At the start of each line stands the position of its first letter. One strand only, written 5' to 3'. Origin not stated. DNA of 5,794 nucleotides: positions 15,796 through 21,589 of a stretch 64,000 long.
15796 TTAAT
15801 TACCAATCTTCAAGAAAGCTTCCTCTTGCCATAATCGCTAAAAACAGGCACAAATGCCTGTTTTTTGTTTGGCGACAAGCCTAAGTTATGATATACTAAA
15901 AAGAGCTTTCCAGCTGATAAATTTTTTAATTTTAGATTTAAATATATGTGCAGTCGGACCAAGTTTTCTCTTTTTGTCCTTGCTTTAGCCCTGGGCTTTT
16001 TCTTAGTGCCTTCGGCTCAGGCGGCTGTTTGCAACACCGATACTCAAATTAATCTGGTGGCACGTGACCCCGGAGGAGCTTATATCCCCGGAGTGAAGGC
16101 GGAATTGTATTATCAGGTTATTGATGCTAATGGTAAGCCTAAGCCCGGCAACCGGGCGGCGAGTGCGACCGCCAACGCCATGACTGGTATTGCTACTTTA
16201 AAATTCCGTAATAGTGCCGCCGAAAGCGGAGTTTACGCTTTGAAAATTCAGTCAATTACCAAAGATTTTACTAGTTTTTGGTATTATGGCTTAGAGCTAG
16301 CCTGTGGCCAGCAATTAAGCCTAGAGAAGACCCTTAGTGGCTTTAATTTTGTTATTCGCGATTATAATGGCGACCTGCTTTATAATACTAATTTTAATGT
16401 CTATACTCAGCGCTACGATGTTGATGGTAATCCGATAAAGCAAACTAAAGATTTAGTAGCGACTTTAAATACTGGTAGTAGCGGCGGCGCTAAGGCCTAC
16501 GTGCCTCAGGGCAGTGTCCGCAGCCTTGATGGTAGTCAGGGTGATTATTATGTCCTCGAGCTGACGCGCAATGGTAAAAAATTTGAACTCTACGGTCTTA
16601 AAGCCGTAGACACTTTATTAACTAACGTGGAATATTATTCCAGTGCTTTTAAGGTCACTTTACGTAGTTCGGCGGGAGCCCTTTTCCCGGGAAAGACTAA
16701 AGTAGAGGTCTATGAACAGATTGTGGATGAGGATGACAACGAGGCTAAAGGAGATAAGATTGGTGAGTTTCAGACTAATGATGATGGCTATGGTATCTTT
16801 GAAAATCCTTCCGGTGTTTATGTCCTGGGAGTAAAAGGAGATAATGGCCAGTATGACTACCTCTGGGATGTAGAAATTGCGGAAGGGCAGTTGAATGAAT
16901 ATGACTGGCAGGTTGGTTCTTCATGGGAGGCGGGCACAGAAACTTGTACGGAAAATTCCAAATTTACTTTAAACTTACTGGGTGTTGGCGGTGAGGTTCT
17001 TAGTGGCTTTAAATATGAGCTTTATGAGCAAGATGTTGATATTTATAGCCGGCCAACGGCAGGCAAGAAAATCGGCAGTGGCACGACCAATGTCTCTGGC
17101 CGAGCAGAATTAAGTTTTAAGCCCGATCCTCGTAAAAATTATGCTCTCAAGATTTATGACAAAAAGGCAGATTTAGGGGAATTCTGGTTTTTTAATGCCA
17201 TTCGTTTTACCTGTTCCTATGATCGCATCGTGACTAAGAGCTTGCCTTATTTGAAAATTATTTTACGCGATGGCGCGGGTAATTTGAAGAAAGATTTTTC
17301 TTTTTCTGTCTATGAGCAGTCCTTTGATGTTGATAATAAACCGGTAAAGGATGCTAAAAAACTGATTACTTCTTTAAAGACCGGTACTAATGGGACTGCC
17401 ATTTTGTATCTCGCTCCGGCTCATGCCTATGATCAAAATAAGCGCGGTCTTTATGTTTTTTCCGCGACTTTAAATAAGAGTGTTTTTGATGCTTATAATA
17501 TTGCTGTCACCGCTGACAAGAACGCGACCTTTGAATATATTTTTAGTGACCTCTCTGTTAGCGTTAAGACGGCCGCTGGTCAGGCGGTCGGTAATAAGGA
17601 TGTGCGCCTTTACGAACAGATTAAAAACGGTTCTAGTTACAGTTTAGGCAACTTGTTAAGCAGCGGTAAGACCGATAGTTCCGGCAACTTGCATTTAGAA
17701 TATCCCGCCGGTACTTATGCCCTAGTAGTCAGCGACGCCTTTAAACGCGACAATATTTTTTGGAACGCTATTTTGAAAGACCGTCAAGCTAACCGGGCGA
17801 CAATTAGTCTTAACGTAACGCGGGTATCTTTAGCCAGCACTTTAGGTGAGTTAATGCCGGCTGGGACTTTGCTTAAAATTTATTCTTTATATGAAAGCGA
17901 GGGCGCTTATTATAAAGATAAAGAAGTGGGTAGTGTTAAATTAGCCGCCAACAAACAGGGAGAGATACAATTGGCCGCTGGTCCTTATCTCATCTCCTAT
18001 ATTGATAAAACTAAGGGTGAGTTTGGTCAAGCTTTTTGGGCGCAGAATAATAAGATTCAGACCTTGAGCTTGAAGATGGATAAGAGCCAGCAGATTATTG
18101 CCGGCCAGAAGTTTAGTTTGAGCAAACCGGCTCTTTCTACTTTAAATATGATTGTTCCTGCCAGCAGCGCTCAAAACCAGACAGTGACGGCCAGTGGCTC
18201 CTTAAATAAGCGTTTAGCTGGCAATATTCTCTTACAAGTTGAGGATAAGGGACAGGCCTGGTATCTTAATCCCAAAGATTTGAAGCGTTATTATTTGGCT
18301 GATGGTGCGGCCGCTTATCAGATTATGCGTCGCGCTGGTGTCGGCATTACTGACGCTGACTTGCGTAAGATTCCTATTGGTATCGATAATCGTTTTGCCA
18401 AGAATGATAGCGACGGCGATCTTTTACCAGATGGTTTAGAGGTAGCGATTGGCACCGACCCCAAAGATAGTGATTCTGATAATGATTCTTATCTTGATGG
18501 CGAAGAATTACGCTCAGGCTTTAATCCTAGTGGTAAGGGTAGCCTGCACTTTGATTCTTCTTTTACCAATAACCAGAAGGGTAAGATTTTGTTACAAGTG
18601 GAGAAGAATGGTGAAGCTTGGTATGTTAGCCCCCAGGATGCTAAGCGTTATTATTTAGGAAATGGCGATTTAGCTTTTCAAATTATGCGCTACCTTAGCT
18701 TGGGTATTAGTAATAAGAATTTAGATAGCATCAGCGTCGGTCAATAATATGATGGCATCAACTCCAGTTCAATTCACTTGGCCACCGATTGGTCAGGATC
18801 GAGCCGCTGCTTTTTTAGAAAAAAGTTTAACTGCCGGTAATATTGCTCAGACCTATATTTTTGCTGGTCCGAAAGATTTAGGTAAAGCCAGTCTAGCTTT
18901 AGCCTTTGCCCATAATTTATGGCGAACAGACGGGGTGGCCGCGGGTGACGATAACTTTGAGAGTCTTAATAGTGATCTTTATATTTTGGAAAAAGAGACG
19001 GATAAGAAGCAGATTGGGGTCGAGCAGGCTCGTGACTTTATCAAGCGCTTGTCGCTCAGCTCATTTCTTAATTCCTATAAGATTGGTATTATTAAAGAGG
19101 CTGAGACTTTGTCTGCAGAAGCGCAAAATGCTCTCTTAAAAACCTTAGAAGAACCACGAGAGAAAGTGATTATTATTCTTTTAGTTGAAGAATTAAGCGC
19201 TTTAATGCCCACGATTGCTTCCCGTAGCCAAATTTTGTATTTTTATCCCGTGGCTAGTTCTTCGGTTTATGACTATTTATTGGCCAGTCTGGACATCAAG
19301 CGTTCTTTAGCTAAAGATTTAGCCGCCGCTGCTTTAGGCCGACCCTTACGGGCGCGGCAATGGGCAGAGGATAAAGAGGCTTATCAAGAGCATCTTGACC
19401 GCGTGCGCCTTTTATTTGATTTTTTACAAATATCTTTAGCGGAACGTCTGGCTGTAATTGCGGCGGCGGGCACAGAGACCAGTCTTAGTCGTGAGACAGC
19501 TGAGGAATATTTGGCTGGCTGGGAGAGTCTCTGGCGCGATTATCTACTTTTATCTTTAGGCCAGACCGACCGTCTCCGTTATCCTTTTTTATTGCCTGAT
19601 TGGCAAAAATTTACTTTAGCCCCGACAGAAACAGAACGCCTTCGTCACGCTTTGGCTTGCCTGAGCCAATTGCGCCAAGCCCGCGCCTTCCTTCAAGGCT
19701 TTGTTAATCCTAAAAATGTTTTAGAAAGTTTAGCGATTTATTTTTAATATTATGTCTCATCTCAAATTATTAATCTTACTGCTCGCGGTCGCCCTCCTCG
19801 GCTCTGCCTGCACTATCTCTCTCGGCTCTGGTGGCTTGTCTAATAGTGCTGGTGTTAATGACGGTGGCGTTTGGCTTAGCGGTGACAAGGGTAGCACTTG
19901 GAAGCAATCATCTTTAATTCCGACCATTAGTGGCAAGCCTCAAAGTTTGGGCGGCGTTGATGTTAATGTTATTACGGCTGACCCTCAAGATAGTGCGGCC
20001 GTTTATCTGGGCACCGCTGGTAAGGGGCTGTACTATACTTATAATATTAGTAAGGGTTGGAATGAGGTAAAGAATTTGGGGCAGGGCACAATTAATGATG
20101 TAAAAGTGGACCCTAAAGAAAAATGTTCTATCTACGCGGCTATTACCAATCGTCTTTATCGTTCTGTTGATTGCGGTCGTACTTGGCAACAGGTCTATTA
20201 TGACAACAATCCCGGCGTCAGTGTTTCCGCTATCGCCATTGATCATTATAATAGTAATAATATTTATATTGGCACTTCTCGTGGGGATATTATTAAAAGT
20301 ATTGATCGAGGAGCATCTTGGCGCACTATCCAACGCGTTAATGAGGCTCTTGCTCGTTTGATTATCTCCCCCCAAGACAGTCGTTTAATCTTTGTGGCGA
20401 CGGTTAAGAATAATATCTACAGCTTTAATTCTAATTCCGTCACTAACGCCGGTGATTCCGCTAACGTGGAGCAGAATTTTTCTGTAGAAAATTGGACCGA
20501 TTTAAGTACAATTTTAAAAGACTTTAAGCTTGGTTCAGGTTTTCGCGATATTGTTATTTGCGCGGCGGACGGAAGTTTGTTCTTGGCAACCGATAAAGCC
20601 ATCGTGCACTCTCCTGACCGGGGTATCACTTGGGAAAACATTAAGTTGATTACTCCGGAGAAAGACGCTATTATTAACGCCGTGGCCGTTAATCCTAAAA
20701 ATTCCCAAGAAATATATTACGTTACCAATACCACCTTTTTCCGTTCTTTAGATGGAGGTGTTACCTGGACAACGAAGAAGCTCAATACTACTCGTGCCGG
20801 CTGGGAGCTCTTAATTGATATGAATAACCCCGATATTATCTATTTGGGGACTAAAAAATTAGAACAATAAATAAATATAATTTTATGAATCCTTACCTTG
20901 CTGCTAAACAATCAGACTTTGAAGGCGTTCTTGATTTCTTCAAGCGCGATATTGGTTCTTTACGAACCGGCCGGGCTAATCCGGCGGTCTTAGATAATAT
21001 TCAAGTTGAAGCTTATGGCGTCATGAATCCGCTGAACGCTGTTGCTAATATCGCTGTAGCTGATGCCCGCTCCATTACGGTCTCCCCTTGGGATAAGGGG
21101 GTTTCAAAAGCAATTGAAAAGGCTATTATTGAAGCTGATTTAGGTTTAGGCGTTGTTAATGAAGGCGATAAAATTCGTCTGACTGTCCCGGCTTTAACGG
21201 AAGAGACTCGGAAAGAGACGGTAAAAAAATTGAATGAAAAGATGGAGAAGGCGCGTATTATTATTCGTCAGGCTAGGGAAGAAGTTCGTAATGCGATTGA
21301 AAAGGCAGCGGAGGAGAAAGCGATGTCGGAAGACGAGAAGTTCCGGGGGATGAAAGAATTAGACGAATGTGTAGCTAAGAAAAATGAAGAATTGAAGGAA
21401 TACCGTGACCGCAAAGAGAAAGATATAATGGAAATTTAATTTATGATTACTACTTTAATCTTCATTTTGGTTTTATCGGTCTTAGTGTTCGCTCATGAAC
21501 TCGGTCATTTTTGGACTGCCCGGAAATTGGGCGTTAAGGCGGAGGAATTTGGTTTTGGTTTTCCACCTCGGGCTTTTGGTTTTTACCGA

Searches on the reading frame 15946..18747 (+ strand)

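Call 16: search_protein_families(library=pfam, proteins=[window:15946-18747:+], max_evalue=0.001)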
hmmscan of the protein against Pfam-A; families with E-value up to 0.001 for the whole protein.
window:15946-18747:+ (933 aa): 1 family
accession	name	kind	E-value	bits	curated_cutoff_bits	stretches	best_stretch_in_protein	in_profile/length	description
PF18884.5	TSP3_bac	-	0.00024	21.3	25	1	821-841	1-21/22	Bacterial TSP3 repeat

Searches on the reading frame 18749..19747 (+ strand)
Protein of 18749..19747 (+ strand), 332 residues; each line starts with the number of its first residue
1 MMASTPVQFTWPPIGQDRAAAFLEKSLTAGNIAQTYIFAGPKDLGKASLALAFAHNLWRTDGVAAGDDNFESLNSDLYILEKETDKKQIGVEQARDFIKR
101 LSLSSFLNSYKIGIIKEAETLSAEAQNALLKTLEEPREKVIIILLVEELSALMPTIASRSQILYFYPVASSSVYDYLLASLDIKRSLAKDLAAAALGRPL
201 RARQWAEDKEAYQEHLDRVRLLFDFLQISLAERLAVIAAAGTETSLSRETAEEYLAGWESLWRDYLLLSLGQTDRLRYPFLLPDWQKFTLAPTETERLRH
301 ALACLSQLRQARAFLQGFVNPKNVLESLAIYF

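Call 16: search_protein_families(library=pfam, proteins=[window:18749-19747:+], max_evalue=0.001)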
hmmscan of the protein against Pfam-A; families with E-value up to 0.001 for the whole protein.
window:18749-19747:+ (332 aa): 2 families
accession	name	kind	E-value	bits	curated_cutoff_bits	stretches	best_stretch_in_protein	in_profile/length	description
PF13177.12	DNA_pol3_delta2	-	1.6e-34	119.6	27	1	16-167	2-159/161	DNA polymerase III, delta subunit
PF00004.35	AAA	-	0.00056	20.8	21.2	0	37-165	2-128/131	ATPase family associated with various cellular activities (AAA)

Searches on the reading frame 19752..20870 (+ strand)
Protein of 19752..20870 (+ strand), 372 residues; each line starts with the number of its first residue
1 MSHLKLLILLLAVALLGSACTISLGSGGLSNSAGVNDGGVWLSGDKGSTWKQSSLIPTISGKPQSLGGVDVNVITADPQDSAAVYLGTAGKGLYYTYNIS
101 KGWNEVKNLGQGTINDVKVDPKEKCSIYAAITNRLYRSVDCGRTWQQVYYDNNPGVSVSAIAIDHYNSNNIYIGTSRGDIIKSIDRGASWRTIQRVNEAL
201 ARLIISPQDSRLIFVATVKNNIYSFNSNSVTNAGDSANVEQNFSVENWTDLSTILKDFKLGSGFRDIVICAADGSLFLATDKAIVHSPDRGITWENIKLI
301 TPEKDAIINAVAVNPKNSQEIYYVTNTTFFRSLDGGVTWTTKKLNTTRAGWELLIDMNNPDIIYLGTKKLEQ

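Call 16: search_protein_families(library=pfam, proteins=[window:19752-20870:+], max_evalue=0.001)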
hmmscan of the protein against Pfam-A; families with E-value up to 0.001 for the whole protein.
window:19752-20870:+ (372 aa): 4 families
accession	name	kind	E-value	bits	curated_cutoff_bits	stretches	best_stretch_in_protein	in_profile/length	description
PF15902.12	Sortilin-Vps10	-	7.7e-22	78.1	33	2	134-222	2-90/446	Sortilin, neurotensin receptor 3,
PF14870.12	PSII_BNR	-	2.3e-09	37.4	27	0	262-360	18-115/303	Photosynthesis system II assembly factor YCF48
PF02012.26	BNR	-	4.8e-05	23.2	27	0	330-340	1-11/12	BNR/Asp-box repeat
PF15899.11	BNR_6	-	0.00064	20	27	0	287-297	4-14/14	BNR-Asp box repeat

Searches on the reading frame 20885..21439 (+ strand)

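Call 16: search_protein_families(library=pfam, proteins=[window:20885-21439:+], max_evalue=0.001)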
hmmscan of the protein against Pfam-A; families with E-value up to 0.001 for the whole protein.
window:20885-21439:+ (184 aa): 1 family
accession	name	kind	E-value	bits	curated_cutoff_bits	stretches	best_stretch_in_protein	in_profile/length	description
PF01765.24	RRF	-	9.5e-51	172.3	29.7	1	19-182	1-164/164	Ribosome recycling factor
